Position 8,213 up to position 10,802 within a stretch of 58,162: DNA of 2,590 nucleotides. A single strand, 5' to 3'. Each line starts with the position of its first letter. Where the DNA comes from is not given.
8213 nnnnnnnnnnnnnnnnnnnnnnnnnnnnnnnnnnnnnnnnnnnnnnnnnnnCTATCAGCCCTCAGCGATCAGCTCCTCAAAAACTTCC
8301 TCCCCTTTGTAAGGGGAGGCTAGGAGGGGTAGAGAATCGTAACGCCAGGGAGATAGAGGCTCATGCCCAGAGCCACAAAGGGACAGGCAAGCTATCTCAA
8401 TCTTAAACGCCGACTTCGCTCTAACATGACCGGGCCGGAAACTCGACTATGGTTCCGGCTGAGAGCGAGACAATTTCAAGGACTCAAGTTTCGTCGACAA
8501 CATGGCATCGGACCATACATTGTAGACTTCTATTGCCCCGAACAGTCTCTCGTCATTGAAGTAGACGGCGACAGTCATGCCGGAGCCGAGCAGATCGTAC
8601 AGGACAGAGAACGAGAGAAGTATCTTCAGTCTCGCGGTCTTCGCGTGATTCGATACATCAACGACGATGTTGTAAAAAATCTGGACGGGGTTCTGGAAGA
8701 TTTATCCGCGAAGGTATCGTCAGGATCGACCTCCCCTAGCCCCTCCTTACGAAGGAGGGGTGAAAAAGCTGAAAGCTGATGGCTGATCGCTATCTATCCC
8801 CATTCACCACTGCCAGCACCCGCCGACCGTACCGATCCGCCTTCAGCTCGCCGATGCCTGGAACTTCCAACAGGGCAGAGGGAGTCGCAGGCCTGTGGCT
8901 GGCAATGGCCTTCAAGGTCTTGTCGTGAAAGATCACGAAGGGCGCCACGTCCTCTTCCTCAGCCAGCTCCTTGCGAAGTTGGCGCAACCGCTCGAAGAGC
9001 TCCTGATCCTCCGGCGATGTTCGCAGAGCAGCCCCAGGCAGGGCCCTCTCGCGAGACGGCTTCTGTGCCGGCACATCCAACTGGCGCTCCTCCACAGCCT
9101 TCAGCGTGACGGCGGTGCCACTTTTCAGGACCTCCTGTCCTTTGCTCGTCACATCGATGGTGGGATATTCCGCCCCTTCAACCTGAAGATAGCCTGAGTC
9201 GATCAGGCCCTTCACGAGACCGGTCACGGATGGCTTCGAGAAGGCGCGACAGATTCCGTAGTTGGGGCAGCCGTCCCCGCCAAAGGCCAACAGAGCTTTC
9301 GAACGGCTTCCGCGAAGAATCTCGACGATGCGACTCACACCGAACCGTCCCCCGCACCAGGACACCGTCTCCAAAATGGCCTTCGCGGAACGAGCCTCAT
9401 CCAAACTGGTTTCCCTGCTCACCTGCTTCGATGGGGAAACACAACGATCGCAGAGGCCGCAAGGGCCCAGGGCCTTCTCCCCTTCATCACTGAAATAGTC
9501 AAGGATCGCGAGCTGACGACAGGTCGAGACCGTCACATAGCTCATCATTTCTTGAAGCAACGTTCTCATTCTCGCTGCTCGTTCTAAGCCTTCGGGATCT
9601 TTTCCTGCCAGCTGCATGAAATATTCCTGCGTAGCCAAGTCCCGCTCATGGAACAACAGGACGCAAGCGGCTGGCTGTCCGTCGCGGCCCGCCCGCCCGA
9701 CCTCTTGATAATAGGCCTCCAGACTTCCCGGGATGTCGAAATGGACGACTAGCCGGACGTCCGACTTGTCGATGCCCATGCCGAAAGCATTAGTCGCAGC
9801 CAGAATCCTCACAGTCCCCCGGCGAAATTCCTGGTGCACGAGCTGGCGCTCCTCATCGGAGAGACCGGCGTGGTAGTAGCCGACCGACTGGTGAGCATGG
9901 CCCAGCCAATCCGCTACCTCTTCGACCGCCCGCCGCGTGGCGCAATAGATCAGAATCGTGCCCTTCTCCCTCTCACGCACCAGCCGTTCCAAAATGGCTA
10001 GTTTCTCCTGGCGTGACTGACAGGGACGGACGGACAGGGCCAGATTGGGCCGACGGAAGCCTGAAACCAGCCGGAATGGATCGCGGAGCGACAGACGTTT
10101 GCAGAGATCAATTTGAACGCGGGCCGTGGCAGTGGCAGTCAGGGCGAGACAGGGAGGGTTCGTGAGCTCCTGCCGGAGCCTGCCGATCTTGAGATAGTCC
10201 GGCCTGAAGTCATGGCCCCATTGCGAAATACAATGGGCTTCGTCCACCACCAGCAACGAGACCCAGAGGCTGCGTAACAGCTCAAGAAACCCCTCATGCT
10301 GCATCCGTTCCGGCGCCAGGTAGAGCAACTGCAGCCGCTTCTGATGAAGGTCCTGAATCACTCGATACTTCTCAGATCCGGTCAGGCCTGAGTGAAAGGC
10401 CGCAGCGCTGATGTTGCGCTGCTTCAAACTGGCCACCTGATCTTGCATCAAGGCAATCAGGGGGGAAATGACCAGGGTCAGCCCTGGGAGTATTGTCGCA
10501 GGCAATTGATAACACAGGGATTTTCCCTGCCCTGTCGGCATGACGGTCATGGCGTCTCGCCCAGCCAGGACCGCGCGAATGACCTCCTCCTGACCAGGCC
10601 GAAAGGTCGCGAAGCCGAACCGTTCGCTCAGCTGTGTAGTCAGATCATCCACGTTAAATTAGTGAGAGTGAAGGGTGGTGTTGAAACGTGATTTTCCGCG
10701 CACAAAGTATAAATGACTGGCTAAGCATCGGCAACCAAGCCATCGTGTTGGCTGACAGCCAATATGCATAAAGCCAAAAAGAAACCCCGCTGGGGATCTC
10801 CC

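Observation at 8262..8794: DUF559 endonuclease-fold gene nested inside two concentric inverted repeats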

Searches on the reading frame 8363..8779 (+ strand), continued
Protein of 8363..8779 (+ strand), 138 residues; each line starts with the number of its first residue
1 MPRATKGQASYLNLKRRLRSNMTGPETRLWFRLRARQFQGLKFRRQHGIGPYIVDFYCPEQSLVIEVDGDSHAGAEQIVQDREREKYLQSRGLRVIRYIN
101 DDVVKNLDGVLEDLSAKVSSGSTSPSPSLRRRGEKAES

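Call 41: get_annotated_region(hit=H2, flank=1000)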
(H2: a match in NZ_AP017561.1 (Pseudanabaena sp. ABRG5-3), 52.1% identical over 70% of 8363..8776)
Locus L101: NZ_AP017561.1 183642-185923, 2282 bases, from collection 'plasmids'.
description: Pseudanabaena sp. ABRG5-3 plasmid ABRG53a, complete sequence
organism: Pseudanabaena sp. ABRG5-3 (NCBI taxid 685565)
taxonomy: Bacteria; Cyanobacteriota; Cyanophyceae; Pseudanabaenales; Pseudanabaenaceae; Pseudanabaena; Pseudanabaena sp. ABRG5-3
host: -; source: -; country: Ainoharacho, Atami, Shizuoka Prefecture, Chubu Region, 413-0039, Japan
typing (MOB-suite, as given by PLSDB): mobilizable; relaxase MOBP
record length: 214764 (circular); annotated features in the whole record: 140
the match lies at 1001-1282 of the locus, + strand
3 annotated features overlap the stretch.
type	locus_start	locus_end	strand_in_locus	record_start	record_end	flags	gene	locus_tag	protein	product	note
CDS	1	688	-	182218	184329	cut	-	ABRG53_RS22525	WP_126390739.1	3'-5' exonuclease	-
CDS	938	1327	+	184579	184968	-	-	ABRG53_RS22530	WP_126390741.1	endonuclease domain-containing protein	-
CDS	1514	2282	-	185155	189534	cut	-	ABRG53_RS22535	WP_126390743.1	hypothetical protein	-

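Call 42: get_annotated_region(hit=H3, flank=1000)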
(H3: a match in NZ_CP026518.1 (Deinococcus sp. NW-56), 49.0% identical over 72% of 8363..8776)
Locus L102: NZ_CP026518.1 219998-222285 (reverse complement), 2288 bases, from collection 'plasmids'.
description: Deinococcus sp. NW-56 plasmid unnamed2, complete sequence
organism: Deinococcus sp. NW-56 (NCBI taxid 2080419)
taxonomy: Bacteria; Deinococcota; Deinococci; Deinococcales; Deinococcaceae; Deinococcus; Deinococcus sp. NW-56
host: -; source: whole organism,water; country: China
typing (MOB-suite, as given by PLSDB): non-mobilizable
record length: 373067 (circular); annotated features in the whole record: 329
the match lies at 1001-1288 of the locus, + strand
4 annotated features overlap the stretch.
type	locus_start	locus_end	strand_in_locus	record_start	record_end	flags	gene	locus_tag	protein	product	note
CDS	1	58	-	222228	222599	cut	-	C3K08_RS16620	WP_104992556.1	VOC family protein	-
CDS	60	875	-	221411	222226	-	-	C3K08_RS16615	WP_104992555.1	NAD(P)-dependent oxidoreductase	-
CDS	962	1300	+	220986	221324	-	-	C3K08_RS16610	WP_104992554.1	DUF559 domain-containing protein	-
CDS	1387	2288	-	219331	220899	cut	hpaE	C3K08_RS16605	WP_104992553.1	5-carboxymethyl-2-hydroxymuconate semialdehyde dehydrogenase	GO:1901023 - 4-hydroxyphenylacetate catabolic process [Evidence IEA]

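Call 43: get_annotated_region(hit=H4, flank=1000)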
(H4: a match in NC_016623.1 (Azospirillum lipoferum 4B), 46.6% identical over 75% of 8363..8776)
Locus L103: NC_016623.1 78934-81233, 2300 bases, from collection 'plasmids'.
description: Azospirillum lipoferum 4B plasmid AZO_p3, complete sequence
organism: Azospirillum lipoferum 4B (NCBI taxid 862719)
taxonomy: Bacteria; Pseudomonadota; Alphaproteobacteria; Rhodospirillales; Azospirillaceae; Azospirillum; Azospirillum lipoferum; Azospirillum lipoferum 4B
host: -; source: -; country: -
typing (MOB-suite, as given by PLSDB): non-mobilizable
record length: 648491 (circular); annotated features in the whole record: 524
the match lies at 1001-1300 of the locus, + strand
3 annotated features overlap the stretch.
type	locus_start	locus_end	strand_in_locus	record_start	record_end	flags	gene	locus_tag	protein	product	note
CDS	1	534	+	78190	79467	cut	-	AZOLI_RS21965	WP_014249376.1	TRAP transporter large permease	GO:0008643 - carbohydrate transport [Evidence IEA]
CDS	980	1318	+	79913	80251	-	-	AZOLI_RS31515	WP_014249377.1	DUF559 domain-containing protein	-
CDS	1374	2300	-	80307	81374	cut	nirK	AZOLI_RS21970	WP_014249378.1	copper-containing nitrite reductase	GO:0006807 - nitrogen compound metabolic process [Evidence IEA]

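Call 44: get_annotated_region(hit=H5, flank=1000)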
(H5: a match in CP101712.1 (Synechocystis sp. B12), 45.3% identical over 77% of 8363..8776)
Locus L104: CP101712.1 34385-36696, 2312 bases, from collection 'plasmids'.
description: Synechocystis sp. B12 plasmid unnamed3, complete sequence
organism: Synechocystis sp. B12 (NCBI taxid 2764086)
taxonomy: Bacteria; Cyanobacteriota; Cyanophyceae; Synechococcales; Merismopediaceae; Synechocystis; Synechocystis sp. B12
host: -; source: cell culture,mangrove water from the port of Santos, Brazil; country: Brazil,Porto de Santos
typing (MOB-suite, as given by PLSDB): non-mobilizable
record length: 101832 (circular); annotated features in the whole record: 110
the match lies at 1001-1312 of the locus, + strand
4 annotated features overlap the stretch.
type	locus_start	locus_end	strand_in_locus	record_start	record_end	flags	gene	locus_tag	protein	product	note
CDS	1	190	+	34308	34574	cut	-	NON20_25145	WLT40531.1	hypothetical protein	-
CDS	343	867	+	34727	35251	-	-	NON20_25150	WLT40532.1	DUF1156 domain-containing protein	-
CDS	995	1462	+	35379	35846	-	-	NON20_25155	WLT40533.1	endonuclease domain-containing protein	-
CDS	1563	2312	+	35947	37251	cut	-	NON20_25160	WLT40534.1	hypothetical protein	-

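Call 45: get_annotated_region(hit=H6, flank=1000)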
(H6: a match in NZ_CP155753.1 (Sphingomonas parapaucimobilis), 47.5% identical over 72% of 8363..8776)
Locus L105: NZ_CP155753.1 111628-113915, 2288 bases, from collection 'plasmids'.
description: Sphingomonas parapaucimobilis strain YK209 plasmid unnamed5, complete sequence
organism: Sphingomonas parapaucimobilis (NCBI taxid 28213)
taxonomy: Bacteria; Pseudomonadota; Alphaproteobacteria; Sphingomonadales; Sphingomonadaceae; Sphingomonas; Sphingomonas parapaucimobilis
host: -; source: Chinese cabbage; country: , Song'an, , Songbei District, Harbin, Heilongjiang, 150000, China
typing (MOB-suite, as given by PLSDB): non-mobilizable
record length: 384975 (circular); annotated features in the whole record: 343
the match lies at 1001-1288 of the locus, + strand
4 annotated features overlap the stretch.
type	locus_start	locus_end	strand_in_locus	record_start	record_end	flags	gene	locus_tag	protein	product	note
CDS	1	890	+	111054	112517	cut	sufB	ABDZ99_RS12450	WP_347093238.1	Fe-S cluster assembly protein SufB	GO:0016226 - iron-sulfur cluster assembly [Evidence IEA]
CDS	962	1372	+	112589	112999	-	-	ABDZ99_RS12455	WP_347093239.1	DUF559 domain-containing protein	-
CDS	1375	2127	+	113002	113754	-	sufC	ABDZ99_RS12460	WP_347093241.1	Fe-S cluster assembly ATPase SufC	GO:0016226 - iron-sulfur cluster assembly [Evidence IEA]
CDS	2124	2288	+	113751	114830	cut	-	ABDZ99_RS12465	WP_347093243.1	SufD family Fe-S cluster assembly protein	GO:0016226 - iron-sulfur cluster assembly [Evidence IEA]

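Call 46: get_annotated_region(hit=H9, flank=1000)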
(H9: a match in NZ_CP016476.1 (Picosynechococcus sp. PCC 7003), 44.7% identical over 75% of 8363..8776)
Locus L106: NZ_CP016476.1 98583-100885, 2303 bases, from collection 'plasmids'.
description: Picosynechococcus sp. PCC 7003 plasmid unnamed2, complete sequence
organism: Picosynechococcus sp. PCC 7003 (NCBI taxid 374981)
taxonomy: Bacteria; Cyanobacteriota; Cyanophyceae; Chroococcales; Geminocystaceae; Picosynechococcus; Picosynechococcus sp. PCC 7003
host: -; source: cell culture; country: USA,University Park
typing (MOB-suite, as given by PLSDB): mobilizable; relaxase MOBF
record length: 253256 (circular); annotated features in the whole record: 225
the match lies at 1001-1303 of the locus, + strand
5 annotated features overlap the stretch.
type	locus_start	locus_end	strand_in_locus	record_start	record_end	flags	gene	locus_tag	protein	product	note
CDS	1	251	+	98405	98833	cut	-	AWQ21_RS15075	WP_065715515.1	hypothetical protein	-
CDS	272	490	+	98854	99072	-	-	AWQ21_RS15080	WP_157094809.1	hypothetical protein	-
CDS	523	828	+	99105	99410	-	-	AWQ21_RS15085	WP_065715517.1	DUF433 domain-containing protein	-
CDS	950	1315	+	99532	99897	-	-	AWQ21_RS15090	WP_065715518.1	endonuclease domain-containing protein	-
CDS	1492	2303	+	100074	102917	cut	-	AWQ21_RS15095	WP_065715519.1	DUF1156 domain-containing protein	-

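Call 53: search_solved_structures(query=window:8363-8776:+, max_evalue=1, show_alignments=2)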
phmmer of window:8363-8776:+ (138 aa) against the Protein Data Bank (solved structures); distinct sequences matched with E-value up to 1: 2.
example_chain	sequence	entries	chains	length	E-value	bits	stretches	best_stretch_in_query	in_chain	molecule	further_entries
3hrl_A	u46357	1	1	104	4.3e-19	72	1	22-114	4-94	Endonuclease-Like Protein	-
3r3p_A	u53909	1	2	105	0.02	18.1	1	43-114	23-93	Mobile intron protein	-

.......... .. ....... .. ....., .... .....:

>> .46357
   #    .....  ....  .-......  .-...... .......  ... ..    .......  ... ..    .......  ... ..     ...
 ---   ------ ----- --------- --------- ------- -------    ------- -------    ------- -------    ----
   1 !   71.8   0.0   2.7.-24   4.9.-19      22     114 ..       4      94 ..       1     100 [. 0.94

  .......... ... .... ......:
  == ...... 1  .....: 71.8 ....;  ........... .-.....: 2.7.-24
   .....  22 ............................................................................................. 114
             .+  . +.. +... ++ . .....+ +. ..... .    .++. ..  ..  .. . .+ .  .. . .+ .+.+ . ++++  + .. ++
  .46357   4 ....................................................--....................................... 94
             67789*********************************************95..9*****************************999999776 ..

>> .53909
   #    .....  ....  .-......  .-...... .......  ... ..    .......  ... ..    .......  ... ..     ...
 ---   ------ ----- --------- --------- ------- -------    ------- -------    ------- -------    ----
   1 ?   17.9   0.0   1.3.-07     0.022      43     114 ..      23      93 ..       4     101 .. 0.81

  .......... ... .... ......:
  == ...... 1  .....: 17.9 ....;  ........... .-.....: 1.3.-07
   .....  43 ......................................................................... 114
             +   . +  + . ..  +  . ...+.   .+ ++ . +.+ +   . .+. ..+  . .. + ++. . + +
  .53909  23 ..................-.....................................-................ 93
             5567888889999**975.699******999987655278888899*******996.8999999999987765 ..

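Call 57: find_related_loci(query=A3, collection=metagenome_contigs, flank=1500)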
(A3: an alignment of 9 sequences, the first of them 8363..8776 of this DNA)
Query A3 (138 aa) in metagenome_contigs; peptide patterns used: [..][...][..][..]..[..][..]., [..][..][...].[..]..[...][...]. (x = any residue, [..] = any of these).
600 stretches matched a pattern (row limit reached: there are more); 581 encode a relative of the query (tblastn E <= 1e-3); the best 80 are kept; 80 distinct loci.
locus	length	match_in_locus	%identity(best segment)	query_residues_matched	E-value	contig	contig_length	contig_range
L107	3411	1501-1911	77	1-137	2e-72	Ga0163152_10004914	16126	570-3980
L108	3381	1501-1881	81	1-127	2e-68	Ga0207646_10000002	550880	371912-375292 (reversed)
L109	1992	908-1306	71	1-133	3e-63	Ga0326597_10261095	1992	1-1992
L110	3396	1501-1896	70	2-133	8e-61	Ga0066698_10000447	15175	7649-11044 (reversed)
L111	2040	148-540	66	1-131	6e-57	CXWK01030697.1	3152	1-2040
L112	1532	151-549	60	1-133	5e-49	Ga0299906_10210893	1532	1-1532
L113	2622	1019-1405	57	6-134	6e-47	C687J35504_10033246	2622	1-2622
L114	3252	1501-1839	61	1-114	2e-40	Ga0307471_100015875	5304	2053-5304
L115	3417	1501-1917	52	1-136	6e-40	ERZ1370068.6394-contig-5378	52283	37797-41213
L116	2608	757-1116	47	11-133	3e-36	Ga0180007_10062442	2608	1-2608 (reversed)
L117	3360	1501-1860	49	14-135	1e-35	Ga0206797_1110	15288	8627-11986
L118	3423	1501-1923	47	3-137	3e-35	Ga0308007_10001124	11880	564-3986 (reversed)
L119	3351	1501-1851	51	14-129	2e-35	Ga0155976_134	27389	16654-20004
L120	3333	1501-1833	52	4-117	6e-35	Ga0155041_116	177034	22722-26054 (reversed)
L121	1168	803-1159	52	16-135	6e-35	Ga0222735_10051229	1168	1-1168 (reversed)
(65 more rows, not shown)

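Call 63: get_annotated_region(hit=H27, flank=700)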
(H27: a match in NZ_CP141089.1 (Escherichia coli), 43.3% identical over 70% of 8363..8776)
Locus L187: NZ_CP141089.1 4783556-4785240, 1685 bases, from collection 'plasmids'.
description: Escherichia coli strain KE47 plasmid unnamed1, complete sequence
organism: Escherichia coli (NCBI taxid 562)
taxonomy: Bacteria; Pseudomonadota; Gammaproteobacteria; Enterobacterales; Enterobacteriaceae; Escherichia; Escherichia coli
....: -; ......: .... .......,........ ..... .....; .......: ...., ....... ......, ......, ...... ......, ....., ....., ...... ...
typing (MOB-suite, as given by PLSDB): non-mobilizable
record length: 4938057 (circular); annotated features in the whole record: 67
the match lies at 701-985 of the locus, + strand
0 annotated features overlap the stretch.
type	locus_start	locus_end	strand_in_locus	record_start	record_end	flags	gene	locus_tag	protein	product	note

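Call 64: get_annotated_region(hit=H32, flank=700)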
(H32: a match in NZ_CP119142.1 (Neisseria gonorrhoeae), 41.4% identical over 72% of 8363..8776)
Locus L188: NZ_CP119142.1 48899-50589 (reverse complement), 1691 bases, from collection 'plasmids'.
description: Neisseria gonorrhoeae strain 2022NG-0032 plasmid p2022NG-0032_1, complete sequence
organism: Neisseria gonorrhoeae (NCBI taxid 485)
taxonomy: Bacteria; Pseudomonadota; Betaproteobacteria; Neisseriales; Neisseriaceae; Neisseria; Neisseria gonorrhoeae
host: -; source: Homo sapiens,whole organism,synovial fluid; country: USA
typing (MOB-suite, as given by PLSDB): non-mobilizable
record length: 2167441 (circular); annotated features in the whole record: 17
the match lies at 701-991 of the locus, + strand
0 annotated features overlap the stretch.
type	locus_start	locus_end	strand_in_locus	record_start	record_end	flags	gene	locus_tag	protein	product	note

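Call 77: search_protein_families(library=ncbifam, proteins=[window:8363-8776:+], max_evalue=0.01)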
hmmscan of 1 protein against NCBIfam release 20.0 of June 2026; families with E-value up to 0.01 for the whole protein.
window:8363-8776:+ (138 aa): 1 family
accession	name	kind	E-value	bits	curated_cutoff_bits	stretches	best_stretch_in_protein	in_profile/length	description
NF007294.0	PRK09767.1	equivalog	2.7e-22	79.1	218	1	16-124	10-116/117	DUF559 domain-containing protein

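Call 78: search_protein_families(library=padloc, proteins=[window:8363-8776:+], max_evalue=0.01)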
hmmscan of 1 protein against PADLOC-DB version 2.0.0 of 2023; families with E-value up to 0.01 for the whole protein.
window:8363-8776:+ (138 aa): 4 families
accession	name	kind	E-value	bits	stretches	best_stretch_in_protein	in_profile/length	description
PDLC02868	DpdF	-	1.7e-08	30.7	1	47-104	77-134/1078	DpdF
PDLC05067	PDC-S69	-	8.1e-05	20.4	1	53-113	221-279/289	-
PDLC03678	HEase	-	0.00025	18.8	1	43-112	184-252/266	homing endonuclease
PDLC03210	mREase_II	-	0.00077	16.8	1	51-110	52-111/294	Type II methyl-directed restriction enzyme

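Call 108: predict_structure(alignment_id=A2)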
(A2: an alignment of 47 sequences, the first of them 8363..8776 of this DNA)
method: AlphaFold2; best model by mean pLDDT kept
length: 138 residues; sequences in the alignment: 47
mean_pLDDT: 89.9   pTM: 0.81
mean pLDDT of the five models: 89.9, 89.1, 88.9, 88.3, 87.4
residues with pLDDT >= 90: 109; 70-90: 10; 50-70: 19; < 50: 0
segments of 3 or more residues with pLDDT < 50: none
pLDDT, mean of each block of 10 residues (from residue 1): 85 97 98 97 97 97 92 84 96 96 96 95 64 59
secondary structure, 60 per line:
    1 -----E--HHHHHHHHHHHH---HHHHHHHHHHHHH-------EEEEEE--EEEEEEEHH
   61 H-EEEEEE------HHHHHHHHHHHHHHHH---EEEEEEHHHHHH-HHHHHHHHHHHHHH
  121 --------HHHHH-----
elements in order: H9-20 H24-36 E44-49 E52-58 E63-68 H75-90 E94-99 H100-105 H107-120 H129-133

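Call 111: fold_search(model_id=the predicted structure, library=pdb)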
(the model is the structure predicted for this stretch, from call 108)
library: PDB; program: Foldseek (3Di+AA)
matches with E <= 10: 249; with E <= 0.001: 3
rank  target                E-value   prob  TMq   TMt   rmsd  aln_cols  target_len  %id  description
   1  3hrl                  1.0e-07  1.00  0.56  0.79   3.1        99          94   32  Crystal structure of a putative endonuclease-like protein (ngo0050) from neisseria gonorrhoeae (released 2009-06-30)
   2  3r3p_B                1.8e-04  1.00  0.57  0.77   3.8       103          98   25  Homing Endonuclease I-Bth0305I Catalytic Domain (released 2011-10-05)
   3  3r3p_A                5.2e-04  1.00  0.56  0.77   4.2       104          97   25  Homing Endonuclease I-Bth0305I Catalytic Domain (released 2011-10-05)
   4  1vsr                  4.2e-03  1.00  0.56  0.57   3.5       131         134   19  VERY SHORT PATCH REPAIR (VSR) ENDONUCLEASE FROM ESCHERICHIA COLI (released 1999-10-27)
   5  9i05_Xv               8.7e-03  1.00  0.55  0.22   4.6       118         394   19  Cryo-EM structure of the large subunit of the mitochondrial ribosome from Toxoplasma gondii (released 2025-06-11)
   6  9i05_Xl               1.7e-02  0.99  0.50  0.19   4.8       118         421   19  Cryo-EM structure of the large subunit of the mitochondrial ribosome from Toxoplasma gondii (released 2025-06-11)
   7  4par_C                1.9e-02  0.80  0.39  0.20  11.8       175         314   17  The 5-Hydroxymethylcytosine-Specific Restriction Enzyme AbaSI in a Complex with Product-like DNA (released 2014-06-25)
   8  1cw0_A                2.9e-02  0.99  0.58  0.52   7.6       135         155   22  CRYSTAL STRUCTURE ANALYSIS OF VERY SHORT PATCH REPAIR (VSR) ENDONUCLEASE IN COMPLEX WITH A DUPLEX DNA (released 1999-12-12)
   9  4par_B                3.3e-02  0.75  0.39  0.20  11.8       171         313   17  The 5-Hydroxymethylcytosine-Specific Restriction Enzyme AbaSI in a Complex with Product-like DNA (released 2014-06-25)
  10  4oky                  4.0e-02  0.72  0.39  0.22   8.3       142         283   15  Crystal structure of PvuRts1I, a 5-hydroxymethylcytosine DNA restriction endonuclease (released 2014-09-10)
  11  6z1p_AS               4.6e-02  0.94  0.48  0.12   5.2       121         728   15  Structure of the mitochondrial ribosome from Tetrahymena thermophila (released 2020-06-24)
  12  2p14                  5.3e-02  0.25  0.28  0.24  10.8       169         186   14  Crystal structure of small subunit (R.BspD6I2) of the heterodimeric restriction endonuclease R.BspD6I (released 2008-03-11)
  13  9g6k_Lc               5.6e-02  0.90  0.50  0.17   5.0       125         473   17  LSU structure derived from the LSU sample of the mitoribosome from T. gondii. (released 2024-12-11)
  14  4par_A                6.5e-02  0.57  0.38  0.20  11.6       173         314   18  The 5-Hydroxymethylcytosine-Specific Restriction Enzyme AbaSI in a Complex with Product-like DNA (released 2014-06-25)
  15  4oq2                  1.0e-01  0.41  0.32  0.16   9.6       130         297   15  5hmC specific restriction endonuclease PvuRTs1I (released 2014-03-12)
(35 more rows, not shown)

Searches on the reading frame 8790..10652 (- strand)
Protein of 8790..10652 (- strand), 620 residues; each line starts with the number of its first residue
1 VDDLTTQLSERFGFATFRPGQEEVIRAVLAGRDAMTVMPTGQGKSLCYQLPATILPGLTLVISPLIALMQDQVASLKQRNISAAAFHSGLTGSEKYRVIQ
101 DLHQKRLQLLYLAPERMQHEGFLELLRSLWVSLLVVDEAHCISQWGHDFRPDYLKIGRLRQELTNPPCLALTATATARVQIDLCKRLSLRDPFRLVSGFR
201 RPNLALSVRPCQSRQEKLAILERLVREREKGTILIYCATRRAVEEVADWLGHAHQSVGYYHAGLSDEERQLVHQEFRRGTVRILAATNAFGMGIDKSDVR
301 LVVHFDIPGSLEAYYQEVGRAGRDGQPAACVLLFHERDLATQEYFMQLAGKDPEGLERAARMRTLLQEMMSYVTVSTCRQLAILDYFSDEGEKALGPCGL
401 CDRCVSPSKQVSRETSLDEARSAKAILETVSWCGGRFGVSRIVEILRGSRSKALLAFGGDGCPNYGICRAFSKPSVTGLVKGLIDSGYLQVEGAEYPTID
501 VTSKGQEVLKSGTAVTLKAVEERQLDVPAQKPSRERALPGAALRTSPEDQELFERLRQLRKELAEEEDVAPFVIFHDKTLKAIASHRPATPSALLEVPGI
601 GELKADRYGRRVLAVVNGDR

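Call 4: search_protein_families(library=pfam, proteins=[window:8790-10652:-], max_evalue=0.01)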
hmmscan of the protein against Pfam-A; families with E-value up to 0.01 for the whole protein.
window:8790-10652:- (620 aa): 6 families
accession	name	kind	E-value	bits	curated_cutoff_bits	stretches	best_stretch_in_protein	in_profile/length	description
PF00270.35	DEAD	-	1.5e-29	103.3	26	1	18-178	1-163/167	DEAD/DEAH box helicase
PF00271.37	Helicase_C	-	3.8e-28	98.4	23.5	1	216-325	1-110/110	Helicase conserved C-terminal domain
PF00570.28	HRDC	-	2.3e-24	85.6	23.8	1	550-616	2-68/68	HRDC domain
PF09382.16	RQC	-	7.1e-20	71.4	23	1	419-522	7-110/114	RQC domain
PF16124.10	RecQ_Zn_bind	-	7.4e-10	39.9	25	1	337-404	2-65/66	RecQ zinc-binding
PF04851.21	ResIII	-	4.9e-06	27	22.5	1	16-175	3-162/164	Type III restriction enzyme, res subunit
